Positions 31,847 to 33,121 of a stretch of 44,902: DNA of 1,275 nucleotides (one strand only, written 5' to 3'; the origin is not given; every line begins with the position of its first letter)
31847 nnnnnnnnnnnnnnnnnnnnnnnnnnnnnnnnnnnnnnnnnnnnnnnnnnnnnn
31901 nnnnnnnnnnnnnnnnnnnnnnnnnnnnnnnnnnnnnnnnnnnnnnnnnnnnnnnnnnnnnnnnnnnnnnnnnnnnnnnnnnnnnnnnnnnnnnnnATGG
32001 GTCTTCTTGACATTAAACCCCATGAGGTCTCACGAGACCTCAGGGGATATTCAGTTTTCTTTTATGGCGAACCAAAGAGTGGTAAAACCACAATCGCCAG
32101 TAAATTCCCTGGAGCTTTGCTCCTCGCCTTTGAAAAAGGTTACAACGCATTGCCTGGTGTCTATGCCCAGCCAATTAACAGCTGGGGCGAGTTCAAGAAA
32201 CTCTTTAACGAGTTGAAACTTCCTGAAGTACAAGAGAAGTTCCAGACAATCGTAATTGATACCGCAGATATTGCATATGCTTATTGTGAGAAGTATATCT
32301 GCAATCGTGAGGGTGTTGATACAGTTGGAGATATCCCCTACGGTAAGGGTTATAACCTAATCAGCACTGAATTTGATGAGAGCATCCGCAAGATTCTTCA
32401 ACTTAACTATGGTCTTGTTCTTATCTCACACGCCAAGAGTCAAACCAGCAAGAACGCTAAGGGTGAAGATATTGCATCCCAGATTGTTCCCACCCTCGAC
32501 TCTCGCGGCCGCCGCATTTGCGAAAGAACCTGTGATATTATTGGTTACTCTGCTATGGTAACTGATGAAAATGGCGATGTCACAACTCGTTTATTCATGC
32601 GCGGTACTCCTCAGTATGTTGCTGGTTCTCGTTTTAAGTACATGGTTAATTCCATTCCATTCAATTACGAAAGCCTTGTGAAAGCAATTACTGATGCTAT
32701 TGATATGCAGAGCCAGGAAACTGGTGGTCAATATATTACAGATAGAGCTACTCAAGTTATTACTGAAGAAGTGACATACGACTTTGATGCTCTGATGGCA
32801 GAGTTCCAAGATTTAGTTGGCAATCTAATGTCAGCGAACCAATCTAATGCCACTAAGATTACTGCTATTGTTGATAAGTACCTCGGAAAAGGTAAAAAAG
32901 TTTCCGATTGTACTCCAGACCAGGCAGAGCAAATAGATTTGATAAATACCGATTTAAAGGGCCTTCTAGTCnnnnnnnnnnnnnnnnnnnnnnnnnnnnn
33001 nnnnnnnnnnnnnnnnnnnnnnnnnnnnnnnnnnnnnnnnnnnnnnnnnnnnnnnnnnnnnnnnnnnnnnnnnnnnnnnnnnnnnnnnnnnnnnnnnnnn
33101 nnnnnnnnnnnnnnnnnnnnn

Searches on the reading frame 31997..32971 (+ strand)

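Call 39: search_protein_families(library=pfam, proteins=[window:31997-32971:+], max_evalue=0.001)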
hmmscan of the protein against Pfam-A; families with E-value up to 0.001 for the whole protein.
window:31997-32971:+ (325 aa): 1 family
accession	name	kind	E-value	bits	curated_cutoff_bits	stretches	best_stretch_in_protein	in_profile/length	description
PF13479.12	AAA_24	-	4e-38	131.7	27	1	17-213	2-195/195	AAA domain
